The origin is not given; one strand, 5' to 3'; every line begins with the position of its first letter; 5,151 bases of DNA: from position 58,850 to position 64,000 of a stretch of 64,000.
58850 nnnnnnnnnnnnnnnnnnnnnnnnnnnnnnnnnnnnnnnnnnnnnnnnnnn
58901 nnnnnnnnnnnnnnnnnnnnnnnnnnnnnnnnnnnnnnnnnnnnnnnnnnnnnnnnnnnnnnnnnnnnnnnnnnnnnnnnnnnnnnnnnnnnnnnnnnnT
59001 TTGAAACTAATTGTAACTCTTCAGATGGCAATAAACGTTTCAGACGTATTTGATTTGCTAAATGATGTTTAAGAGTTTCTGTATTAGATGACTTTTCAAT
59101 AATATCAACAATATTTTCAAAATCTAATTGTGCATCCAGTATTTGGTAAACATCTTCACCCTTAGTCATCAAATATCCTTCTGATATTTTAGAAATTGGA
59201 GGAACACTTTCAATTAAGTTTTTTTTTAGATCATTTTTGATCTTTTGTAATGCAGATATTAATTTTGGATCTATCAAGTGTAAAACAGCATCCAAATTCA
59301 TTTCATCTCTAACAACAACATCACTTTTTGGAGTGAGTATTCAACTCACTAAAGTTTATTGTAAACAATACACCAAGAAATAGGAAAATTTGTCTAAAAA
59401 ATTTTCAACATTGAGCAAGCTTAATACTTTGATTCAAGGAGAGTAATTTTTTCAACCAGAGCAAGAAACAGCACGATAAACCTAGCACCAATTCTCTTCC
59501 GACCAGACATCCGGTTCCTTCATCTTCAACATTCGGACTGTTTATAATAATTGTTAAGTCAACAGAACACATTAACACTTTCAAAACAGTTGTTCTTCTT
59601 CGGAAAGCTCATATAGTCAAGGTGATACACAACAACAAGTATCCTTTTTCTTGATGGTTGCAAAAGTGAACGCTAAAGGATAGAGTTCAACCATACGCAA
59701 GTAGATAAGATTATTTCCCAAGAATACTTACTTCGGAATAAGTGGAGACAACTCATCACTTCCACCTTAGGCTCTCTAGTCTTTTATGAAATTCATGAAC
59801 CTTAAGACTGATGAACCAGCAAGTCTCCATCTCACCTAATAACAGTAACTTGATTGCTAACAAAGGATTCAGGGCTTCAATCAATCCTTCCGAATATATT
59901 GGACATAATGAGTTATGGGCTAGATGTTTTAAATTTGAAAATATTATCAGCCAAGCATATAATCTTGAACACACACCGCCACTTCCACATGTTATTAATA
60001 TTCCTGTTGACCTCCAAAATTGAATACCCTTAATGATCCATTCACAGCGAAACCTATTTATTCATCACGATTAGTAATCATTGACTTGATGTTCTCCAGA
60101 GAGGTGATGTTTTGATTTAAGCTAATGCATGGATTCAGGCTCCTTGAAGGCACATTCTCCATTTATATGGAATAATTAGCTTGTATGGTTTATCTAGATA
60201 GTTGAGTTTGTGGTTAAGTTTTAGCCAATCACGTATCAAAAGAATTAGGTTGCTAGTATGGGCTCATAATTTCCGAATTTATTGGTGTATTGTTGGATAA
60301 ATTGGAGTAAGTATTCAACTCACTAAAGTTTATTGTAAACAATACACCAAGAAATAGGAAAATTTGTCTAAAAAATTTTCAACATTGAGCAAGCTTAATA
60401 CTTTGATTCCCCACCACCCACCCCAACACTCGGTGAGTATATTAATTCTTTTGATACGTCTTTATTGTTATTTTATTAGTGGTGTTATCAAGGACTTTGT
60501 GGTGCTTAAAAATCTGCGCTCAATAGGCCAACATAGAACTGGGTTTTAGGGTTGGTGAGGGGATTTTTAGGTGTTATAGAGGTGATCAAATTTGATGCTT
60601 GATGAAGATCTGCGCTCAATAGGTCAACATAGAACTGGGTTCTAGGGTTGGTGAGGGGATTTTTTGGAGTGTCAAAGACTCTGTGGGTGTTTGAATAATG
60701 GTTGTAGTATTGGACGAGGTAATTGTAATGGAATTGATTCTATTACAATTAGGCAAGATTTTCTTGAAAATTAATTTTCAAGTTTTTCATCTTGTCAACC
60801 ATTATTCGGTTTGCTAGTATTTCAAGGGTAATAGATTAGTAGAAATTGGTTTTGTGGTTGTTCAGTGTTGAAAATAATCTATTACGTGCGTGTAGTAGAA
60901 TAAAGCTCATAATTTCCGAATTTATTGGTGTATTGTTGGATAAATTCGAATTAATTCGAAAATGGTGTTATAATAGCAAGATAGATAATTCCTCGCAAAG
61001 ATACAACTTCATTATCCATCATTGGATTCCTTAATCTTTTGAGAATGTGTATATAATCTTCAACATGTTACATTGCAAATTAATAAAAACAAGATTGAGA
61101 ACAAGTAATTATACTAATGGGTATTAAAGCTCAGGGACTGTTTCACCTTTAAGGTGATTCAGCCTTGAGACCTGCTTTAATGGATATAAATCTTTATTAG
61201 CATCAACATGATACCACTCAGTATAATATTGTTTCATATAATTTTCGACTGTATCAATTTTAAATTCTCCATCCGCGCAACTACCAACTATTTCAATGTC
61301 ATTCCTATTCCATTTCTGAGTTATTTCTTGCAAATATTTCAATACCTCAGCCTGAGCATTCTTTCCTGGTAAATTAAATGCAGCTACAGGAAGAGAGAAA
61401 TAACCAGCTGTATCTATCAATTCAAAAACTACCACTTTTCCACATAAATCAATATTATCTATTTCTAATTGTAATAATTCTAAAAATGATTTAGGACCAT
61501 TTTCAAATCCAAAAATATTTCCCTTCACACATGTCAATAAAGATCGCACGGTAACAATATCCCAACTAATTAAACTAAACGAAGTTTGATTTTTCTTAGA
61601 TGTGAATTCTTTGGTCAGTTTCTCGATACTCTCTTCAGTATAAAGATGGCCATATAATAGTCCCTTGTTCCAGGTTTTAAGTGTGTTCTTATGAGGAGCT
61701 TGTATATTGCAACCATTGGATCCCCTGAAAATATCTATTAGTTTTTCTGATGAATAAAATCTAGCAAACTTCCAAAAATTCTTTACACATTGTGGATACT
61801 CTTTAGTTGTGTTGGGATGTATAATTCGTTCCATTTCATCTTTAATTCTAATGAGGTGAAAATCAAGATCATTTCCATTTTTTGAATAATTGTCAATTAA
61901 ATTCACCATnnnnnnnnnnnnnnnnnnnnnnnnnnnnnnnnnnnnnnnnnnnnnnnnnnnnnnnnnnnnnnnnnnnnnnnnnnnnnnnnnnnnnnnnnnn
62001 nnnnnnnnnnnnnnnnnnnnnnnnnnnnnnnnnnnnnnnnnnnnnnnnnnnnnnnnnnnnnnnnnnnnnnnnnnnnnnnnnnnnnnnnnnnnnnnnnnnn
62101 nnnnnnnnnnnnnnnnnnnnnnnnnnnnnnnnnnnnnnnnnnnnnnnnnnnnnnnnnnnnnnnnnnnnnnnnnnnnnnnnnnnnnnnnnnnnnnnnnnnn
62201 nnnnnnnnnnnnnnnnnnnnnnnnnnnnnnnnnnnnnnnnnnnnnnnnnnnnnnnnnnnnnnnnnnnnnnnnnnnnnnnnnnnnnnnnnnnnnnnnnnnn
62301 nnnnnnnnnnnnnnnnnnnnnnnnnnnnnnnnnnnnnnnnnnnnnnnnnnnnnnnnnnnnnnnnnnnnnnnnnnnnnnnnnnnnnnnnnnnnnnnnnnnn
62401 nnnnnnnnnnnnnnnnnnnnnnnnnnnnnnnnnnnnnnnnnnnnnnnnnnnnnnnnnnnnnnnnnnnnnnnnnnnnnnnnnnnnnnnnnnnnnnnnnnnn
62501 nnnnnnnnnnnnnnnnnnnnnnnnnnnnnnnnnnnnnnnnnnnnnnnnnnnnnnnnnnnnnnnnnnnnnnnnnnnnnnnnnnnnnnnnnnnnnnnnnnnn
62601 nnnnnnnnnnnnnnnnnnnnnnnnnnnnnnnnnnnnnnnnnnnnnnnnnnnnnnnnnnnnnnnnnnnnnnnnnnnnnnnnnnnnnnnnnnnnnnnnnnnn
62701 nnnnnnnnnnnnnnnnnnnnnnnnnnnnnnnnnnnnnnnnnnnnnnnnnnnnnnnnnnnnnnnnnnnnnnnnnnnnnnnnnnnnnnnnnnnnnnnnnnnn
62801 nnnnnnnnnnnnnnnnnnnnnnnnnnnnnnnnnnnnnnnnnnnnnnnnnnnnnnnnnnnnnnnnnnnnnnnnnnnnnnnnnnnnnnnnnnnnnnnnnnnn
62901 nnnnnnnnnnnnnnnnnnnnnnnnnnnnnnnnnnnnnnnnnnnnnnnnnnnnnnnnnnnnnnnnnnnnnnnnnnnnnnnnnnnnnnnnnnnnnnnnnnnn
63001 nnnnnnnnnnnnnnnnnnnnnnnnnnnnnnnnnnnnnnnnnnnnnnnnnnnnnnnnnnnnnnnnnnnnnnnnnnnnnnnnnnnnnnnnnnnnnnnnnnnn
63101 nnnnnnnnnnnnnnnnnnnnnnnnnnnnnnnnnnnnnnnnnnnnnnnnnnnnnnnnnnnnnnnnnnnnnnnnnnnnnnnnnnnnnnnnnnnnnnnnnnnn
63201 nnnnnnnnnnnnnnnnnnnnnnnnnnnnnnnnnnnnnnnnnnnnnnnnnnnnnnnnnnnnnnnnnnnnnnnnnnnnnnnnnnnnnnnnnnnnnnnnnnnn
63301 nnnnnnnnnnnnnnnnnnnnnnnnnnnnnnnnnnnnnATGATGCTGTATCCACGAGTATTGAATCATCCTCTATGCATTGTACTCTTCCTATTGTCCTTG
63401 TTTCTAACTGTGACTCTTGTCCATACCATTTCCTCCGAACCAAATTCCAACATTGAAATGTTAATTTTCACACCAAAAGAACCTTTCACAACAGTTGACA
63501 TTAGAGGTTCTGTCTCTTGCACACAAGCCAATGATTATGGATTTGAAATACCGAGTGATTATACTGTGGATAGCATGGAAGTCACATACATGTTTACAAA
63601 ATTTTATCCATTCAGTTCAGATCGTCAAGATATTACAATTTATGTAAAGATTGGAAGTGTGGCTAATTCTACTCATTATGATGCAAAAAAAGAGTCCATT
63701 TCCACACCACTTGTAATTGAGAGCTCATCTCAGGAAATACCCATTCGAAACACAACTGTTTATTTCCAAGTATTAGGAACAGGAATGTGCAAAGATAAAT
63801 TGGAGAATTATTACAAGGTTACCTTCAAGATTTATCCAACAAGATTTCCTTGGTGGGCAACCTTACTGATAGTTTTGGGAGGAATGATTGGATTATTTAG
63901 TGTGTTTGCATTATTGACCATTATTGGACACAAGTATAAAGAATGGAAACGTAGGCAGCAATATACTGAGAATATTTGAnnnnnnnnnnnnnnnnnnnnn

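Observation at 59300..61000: Repeat-rich, gene-poor patch: ~100-bp direct repeats 1 kb apart, an A/B mosaic and a 97-bp tandem duplication. Possible decayed non-autonomous element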

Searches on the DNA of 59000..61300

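Call 29: search_rna_families(source=window, start=59000, end=61300, threshold=evalue, max_evalue=10)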
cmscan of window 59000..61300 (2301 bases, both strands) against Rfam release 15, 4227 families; matches with E-value up to 10: 9.
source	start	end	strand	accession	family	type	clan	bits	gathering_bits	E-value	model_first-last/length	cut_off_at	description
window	60495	60582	+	RF00726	mir-87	Gene; miRNA;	-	28.7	49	0.0019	1-79/79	no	mir-87 microRNA precursor family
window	60702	60779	+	RF02551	DapZ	Cis-reg;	-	22.4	56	0.61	1-78/78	no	ABC transporter regulator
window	60905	60961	-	RF00812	mir-83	Gene; miRNA;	-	19.1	44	3.9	1-84/84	no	mir-83 microRNA precursor family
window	59735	59764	-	RF00274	SNORD57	Gene; snRNA; snoRNA; CD-box;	CL00058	18.3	47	2.1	1-72/72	no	Small nucleolar RNA SNORD57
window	61082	61206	-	RF00444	PrrF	Gene; sRNA;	-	17.8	90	7.3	1-150/150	no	PrrF RNA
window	60262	60367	+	RF04087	MIR5565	Gene; miRNA;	-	17.5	80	2.6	1-109/109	no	MIR5565 microRNA precursor family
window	59501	59563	-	RF01134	sR30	Gene; snRNA; snoRNA; CD-box;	-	14.1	38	2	1-57/57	no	Small nucleolar RNA sR30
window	60259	60370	+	RF04207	MIR5048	Gene; miRNA;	-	12.6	160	5.5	1-356/356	no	MIR5048 microRNA precursor family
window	59134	59176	-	RF01123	sR35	Gene; snRNA; snoRNA; CD-box;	-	12.4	60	7.7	1-57/57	no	Small nucleolar RNA sR35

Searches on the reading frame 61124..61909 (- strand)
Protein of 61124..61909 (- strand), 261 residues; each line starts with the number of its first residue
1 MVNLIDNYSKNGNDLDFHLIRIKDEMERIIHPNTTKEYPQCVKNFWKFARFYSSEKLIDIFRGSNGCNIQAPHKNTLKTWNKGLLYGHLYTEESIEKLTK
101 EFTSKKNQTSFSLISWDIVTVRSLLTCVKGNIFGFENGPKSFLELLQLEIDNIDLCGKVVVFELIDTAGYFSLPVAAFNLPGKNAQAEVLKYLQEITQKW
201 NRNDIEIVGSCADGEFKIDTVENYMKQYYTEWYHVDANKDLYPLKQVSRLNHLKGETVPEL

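Call 12: search_protein_families(library=pfam, proteins=[window:61124-61909:-], max_evalue=0.1)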
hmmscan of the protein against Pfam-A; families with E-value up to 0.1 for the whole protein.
window:61124-61909:- (261 aa): 3 families
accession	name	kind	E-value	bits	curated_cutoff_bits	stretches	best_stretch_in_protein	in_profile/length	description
PF21787.3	TNP-like_RNaseH_N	-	0.011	16.4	24.6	1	91-215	6-126/137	TNP-like, RNase H N-terminal domain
PF24236.1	Tea_helical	-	0.043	14.3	27.1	0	206-245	13-52/64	Telomere ends associated alpha-helical domain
PF09382.16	RQC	-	0.096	13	23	0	52-101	25-74/114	RQC domain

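Call 13: find_homologous_proteins(query=window:61124-61909:-, max_evalue=0.001)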
Query window:61124-61909:- (261 aa): 2 proteins with E <= 0.001 among 254 candidates.
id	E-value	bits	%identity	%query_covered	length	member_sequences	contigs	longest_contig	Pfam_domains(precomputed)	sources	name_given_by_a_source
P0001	1.0e-158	545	100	90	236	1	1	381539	-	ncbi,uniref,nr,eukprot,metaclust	ncbi:predicted protein [Naegleria gruberi]|uniref:Predicted protein n=1 Tax=Naegleria gruberi TaxID=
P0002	1.5e-118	413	82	82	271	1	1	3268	-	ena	-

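Call 15: find_encoding_contigs(protein=P0001, flank=6000, max_places=4)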
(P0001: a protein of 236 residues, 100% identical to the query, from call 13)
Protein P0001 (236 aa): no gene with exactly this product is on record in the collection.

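Call 16: find_encoding_contigs(protein=P0002, flank=10000, max_places=6)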
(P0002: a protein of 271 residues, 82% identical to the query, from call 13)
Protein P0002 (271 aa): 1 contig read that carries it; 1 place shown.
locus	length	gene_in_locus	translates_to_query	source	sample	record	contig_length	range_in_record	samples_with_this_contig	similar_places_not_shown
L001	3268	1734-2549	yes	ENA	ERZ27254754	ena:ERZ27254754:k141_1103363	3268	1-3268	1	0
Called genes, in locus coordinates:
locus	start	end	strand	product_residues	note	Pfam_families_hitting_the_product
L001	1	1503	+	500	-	?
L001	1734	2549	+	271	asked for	-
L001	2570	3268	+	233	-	?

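Call 45: search_protein_families(library=pfam, proteins=[L001:1-1500:+], max_evalue=1)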
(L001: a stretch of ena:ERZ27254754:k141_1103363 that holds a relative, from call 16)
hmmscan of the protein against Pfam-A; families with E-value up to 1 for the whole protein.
L001:1-1500:+ (500 aa): 4 families
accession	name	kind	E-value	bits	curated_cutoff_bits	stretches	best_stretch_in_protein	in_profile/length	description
PF00078.32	RVT_1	-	2.3e-16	60.5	29.6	1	13-132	112-203/205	Reverse transcriptase (RNA-dependent DNA polymerase)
PF10597.14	U5_2-snRNA_bdg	-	0.055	14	33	1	198-234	87-121/134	U5-snRNA binding site 2 of PrP8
PF23621.1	BP74_N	-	0.092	13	27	0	115-152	75-112/114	BP74 N-terminal domain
PF17813.7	RET_CLD4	-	0.17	12.4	25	1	80-120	30-70/105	RET Cadherin like domain 4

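Call 52: find_encoding_contigs(protein=window:61124-61909:-, flank=6000, max_places=8)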
Protein window:61124-61909:- (261 aa): no gene with exactly this product is on record in the collection.

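Call 58: search_protein_representatives(protein=window:61124-61909:-)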
Query: 261 residues. Proteins with E-value up to 0.001 (for the whole library): 15; up to 1e-10: 7; up to 1e-30: 3. The best 15 are listed.
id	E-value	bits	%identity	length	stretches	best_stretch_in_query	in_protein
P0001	3.2e-159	544.5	100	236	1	26-261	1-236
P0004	1.8e-43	165.1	40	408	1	2-236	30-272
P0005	7.5e-32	127.0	40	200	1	31-217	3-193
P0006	3.1e-30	121.7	43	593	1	77-234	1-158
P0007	2.3e-13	66.4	41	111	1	129-228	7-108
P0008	3.1e-12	62.7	40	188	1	3-94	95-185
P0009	6.3e-11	58.4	67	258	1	1-46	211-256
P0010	3.8e-10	55.9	36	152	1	149-236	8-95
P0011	1.1e-06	44.5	28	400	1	53-236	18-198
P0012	1.8e-06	43.9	30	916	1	33-235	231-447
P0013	6.2e-06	42.1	48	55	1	49-102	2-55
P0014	3.8e-05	39.5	38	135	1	4-72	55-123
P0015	1.2e-04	37.9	34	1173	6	189-240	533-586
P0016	3.5e-04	36.3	38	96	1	45-124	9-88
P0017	4.6e-04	35.9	28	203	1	66-215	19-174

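Call 59: search_protein_families(library=pfam, proteins=[P0004, P0005, P0006, P0011, P0012, P0015, P0009, P0017], max_evalue=0.01)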
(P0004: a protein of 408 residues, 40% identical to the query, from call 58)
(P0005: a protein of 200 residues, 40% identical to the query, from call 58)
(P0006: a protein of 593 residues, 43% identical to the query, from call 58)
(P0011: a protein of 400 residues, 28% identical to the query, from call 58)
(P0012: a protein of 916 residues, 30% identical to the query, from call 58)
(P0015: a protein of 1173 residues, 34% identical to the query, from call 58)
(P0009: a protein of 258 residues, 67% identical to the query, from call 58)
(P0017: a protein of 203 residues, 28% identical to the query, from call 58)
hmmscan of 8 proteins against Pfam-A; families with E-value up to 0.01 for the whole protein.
P0004 (408 aa): 0 families

P0005 (200 aa): 1 family
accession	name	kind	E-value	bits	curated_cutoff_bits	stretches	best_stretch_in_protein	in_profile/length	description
PF21787.3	TNP-like_RNaseH_N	-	0.00071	20.3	24.6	1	67-167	9-106/137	TNP-like, RNase H N-terminal domain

P0006 (593 aa): 1 family
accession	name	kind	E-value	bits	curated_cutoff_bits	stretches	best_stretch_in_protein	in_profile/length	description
PF02892.21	zf-BED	-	2.7e-05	24.5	20.6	1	529-558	11-43/44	BED zinc finger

P0011 (400 aa): 0 families

P0012 (916 aa): 0 families

P0015 (1173 aa): 16 families
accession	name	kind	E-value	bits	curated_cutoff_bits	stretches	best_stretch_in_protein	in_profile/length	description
PF19268.4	CIS_TMP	-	7.9e-73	246.7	27.8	2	794-1164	98-463/463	Contractile injection system tape measure protein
PF00969.24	MHC_II_beta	-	4.5e-08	33.6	20.9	0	541-589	14-58/75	Class II histocompatibility antigen, beta domain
PF12976.13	DUF3860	-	1.8e-07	31.5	27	0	571-599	10-38/93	Domain of Unknown Function with PDB structure (DUF3860)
PF07431.17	DUF1512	-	1.3e-06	28.7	25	0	644-729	39-125/177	Protein of unknown function (DUF1512) N-terminal domain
PF22662.2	Csa3_N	-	1.6e-06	28.6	27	0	540-582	17-59/120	Csa3 CRISPR-associated Rossmann-like domain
PF03810.25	IBN_N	-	3e-06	27.6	21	0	601-628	35-67/73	Importin-beta N-terminal domain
PF17922.6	TetR_C_17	-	3.5e-06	27.7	26.1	0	640-666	38-64/100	Tetracyclin repressor-like, C-terminal domain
PF18659.6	CelTOS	-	9.4e-06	26.5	27.2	0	461-505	12-57/122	Cell-traversal protein for ookinetes and sporozoites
PF21524.3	SAMD1_WH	-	3.5e-05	24.3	24.5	0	471-499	24-52/63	SAM domain-containing protein 1, WH domain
PF01851.28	PC_rep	-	0.00052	20.7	21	0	495-512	14-31/35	Proteasome/cyclosome repeat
PF20271.3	CATASP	-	0.0016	18.7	29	0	517-534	24-41/86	CATRA-Associated Small Protein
PF22935.1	RM44_endonuclase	-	0.0049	17.4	27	0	452-491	57-96/139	Large ribosomal subunit protein mL44, endonuclease domain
PF08929.15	PoNi_C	-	0.0062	17.8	25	0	721-766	27-73/107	PoNe immunity proteins (PoNi), C-terminal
PF12717.13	Cnd1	-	0.0078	16.7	26.4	0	982-1064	18-104/162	non-SMC mitotic condensation complex subunit 1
PF10523.15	BEN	-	0.0081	16.8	23.2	0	632-654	37-59/76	BEN domain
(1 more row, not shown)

P0009 (258 aa): 1 family
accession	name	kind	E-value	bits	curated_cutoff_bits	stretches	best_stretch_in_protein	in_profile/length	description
PF09602.15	PhaP_Bmeg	-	0.0097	16.3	28.3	1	181-239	37-100/168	Polyhydroxyalkanoic acid inclusion protein (PhaP_Bmeg)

P0017 (203 aa): 1 family
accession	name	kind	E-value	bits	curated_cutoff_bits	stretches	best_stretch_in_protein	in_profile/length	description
PF21787.3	TNP-like_RNaseH_N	-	3.7e-06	27.7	24.6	1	47-182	10-134/137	TNP-like, RNase H N-terminal domain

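Call 81: find_encoding_contigs(protein=P0006, flank=8000, max_places=4)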
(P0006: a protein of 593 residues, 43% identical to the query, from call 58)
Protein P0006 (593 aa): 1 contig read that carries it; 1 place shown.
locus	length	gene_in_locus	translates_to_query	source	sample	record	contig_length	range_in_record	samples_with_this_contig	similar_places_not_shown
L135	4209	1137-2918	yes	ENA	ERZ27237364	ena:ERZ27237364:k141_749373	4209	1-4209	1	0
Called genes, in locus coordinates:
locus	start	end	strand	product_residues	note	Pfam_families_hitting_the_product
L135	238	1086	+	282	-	-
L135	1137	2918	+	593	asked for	-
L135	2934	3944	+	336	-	PF00929:RNase_T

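Call 82: find_encoding_contigs(protein=P0004, flank=8000, max_places=4)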
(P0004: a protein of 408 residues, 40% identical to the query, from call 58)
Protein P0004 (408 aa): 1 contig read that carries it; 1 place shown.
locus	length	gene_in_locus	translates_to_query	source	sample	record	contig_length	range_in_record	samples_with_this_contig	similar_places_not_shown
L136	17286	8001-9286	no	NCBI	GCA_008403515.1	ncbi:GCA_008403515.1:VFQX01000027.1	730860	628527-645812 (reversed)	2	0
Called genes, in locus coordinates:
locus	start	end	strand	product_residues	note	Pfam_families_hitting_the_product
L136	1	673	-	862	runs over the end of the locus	-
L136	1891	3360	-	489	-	PF00075:RNase_H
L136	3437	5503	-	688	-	PF14529:Exo_endo_phos_2 (weak), PF00078:RVT_1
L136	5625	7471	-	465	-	-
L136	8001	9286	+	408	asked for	-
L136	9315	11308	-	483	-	-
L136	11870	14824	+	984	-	PF07819:PGAP1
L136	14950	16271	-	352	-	PF00085:Thioredoxin, PF00462:Glutaredoxin, PF04908:SH3BGR (faint), PF00462:Glutaredoxin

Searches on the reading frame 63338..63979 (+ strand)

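Call 12: search_protein_families(library=pfam, proteins=[window:63338-63979:+], max_evalue=0.1)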
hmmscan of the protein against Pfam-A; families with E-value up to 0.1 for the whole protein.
window:63338-63979:+ (213 aa): 4 families
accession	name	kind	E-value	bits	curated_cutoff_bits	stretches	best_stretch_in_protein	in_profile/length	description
PF12555.13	SteA-like_C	-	0.018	15.5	26.4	1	166-196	7-36/52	SteA-like C-terminal domain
PF16504.10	SP24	-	0.039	14.4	30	1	4-35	9-40/147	Putative virion membrane protein of plant and insect virus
PF17382.7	Ycf70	-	0.041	14.7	25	1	167-202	21-56/89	Uncharacterized Ycf70-like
PF17231.7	DUF5305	-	0.06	13.2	29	0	125-206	68-151/217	Family of unknown function (DUF5305)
